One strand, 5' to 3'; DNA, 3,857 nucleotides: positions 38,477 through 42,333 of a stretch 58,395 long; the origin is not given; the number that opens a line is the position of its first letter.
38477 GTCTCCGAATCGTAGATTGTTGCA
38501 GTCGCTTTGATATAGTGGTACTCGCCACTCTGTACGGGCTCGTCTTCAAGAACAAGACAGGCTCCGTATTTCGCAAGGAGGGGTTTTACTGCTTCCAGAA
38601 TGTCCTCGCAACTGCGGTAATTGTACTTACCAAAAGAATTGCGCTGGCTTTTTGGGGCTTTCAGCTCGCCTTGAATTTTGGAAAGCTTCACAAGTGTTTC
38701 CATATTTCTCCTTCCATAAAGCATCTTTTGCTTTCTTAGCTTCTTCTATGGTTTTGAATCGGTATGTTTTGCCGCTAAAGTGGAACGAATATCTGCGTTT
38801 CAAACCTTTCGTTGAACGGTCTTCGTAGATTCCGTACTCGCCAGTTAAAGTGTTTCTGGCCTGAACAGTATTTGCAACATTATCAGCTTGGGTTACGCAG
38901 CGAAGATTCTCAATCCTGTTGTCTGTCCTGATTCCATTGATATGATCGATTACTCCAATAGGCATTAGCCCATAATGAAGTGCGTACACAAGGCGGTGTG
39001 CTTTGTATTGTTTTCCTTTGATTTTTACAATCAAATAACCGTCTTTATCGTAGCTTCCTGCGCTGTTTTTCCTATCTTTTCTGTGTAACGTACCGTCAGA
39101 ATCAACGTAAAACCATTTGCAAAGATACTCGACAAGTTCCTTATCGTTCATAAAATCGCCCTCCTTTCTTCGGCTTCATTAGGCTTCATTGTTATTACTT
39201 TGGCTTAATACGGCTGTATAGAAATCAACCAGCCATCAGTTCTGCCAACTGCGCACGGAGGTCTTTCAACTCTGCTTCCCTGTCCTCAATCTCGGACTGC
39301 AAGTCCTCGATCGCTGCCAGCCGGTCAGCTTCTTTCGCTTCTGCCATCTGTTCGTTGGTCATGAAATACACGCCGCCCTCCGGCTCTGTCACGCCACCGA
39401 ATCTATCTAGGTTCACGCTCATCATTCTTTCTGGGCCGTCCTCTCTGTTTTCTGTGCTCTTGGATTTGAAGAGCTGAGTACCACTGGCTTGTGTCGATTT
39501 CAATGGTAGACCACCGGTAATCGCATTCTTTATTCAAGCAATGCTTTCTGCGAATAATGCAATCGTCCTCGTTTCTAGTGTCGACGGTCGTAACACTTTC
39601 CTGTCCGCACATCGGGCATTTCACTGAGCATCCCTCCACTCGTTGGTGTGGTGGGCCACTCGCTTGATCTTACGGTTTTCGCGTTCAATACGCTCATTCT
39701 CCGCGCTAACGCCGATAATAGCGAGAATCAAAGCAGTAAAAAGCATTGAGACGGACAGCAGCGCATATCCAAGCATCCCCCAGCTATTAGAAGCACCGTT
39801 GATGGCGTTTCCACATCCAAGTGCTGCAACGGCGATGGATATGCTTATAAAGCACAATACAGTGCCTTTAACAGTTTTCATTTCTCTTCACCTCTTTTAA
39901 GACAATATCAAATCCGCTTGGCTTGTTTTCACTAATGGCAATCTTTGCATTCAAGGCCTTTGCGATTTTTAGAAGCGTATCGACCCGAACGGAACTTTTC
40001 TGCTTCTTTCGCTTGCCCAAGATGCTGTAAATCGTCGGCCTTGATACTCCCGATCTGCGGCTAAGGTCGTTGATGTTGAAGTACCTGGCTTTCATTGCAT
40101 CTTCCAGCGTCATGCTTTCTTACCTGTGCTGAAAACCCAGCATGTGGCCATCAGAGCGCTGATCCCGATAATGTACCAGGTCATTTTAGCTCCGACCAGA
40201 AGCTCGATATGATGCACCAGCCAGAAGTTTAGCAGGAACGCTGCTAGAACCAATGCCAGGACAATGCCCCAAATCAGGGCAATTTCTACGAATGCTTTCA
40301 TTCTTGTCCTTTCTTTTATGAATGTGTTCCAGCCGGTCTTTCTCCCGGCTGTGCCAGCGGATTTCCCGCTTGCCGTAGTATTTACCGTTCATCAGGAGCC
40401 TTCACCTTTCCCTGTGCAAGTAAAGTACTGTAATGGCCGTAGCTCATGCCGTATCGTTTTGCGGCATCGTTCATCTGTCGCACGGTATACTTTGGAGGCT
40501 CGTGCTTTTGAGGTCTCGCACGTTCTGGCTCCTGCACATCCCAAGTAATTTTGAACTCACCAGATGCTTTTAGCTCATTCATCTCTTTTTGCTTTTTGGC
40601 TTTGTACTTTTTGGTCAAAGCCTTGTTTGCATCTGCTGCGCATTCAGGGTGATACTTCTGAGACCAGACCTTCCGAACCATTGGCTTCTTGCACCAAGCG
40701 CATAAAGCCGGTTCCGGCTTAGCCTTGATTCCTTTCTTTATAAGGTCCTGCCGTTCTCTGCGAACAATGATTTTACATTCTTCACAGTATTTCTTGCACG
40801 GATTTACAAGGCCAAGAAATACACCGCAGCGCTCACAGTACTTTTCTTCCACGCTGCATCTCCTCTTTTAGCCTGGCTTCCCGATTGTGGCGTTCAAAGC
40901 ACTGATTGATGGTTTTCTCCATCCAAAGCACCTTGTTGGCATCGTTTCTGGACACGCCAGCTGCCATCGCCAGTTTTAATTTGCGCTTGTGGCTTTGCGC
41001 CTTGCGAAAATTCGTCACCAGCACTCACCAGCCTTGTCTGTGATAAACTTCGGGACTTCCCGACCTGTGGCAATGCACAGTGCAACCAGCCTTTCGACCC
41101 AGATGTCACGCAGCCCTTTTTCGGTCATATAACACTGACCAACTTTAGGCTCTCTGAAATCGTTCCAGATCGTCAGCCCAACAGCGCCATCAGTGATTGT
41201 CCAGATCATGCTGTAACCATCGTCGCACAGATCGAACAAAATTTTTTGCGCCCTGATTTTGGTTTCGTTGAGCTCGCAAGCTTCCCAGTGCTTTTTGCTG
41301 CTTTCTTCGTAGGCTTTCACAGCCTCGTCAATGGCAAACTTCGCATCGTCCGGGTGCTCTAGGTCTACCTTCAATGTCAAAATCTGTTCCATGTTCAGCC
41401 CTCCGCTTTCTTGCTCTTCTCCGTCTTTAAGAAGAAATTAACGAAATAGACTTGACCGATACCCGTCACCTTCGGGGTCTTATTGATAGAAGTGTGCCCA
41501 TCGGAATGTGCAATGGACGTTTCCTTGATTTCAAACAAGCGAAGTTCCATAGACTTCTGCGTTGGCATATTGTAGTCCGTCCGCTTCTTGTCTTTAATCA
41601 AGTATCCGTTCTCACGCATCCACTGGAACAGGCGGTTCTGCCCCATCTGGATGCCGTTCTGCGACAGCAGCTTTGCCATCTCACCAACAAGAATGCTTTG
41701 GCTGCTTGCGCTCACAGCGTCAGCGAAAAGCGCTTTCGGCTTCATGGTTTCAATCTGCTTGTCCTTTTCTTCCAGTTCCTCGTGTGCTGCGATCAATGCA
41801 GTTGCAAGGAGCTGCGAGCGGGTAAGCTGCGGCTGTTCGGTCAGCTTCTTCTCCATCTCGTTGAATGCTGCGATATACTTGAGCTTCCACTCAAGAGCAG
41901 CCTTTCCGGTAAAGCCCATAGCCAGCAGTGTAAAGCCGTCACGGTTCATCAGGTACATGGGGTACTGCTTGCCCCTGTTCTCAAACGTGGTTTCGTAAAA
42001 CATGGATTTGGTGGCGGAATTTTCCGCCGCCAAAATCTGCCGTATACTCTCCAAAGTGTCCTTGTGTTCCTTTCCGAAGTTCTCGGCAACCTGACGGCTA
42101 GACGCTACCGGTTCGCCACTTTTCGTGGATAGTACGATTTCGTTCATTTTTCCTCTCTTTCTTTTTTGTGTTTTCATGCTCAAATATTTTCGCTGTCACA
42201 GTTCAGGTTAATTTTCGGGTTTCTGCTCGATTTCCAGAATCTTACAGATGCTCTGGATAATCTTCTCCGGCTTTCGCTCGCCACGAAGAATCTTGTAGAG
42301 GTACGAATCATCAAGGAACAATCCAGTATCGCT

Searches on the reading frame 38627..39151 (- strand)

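Call 19: search_protein_families(library=pfam, proteins=[window:38627-39151:-], max_evalue=0.01)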
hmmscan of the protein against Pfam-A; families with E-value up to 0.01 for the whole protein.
window:38627-39151:- (174 aa): 1 family
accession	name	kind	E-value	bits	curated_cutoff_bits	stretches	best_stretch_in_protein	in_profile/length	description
PF13392.12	HNH_3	-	7.2e-18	64.4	24.8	1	49-92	1-45/46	HNH endonuclease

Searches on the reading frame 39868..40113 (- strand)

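Call 75: search_protein_families(library=pfam, proteins=[window:39868-40113:-], max_evalue=0.01)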
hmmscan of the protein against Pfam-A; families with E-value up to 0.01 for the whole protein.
window:39868-40113:- (81 aa): 4 families
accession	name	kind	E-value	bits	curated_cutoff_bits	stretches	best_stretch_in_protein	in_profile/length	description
PF13443.12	HTH_26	-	8.4e-09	36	22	1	3-58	2-54/63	Cro/C1-type HTH DNA-binding domain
PF01381.28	HTH_3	-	8.1e-06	26.2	23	1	4-57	2-51/55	Helix-turn-helix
PF21716.3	dnstrm_HI1420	-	0.0002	21.6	27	1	13-60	45-88/90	Probable addiction module antidote protein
PF01978.25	TrmB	-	0.0088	16.3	25.6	0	13-33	24-44/68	Sugar-specific transcriptional regulator TrmB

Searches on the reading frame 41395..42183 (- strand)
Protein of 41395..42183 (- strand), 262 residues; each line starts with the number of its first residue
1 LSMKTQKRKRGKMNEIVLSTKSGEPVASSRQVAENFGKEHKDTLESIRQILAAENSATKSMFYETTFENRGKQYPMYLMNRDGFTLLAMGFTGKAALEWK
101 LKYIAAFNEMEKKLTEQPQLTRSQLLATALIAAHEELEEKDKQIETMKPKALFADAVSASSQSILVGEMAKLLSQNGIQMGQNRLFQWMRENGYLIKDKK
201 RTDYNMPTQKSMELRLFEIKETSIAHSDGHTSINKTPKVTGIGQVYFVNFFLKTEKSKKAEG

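Call 11: search_protein_families(library=pfam, proteins=[window:41395-42183:-], max_evalue=0.01)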
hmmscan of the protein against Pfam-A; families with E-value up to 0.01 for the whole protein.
window:41395-42183:- (262 aa): 3 families
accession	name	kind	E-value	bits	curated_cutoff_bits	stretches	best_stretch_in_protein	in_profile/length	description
PF03374.19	ANT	-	4.7e-36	123.8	25.3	1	142-252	2-106/108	Phage antirepressor protein KilAC domain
PF09669.15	Phage_pRha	-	3.1e-27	95.4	29.9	1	28-112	2-91/91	Phage regulatory protein Rha (Phage_pRha)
PF10547.14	P22_AR_N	-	0.0082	16.7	30.7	0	14-85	8-75/115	P22_AR N-terminal domain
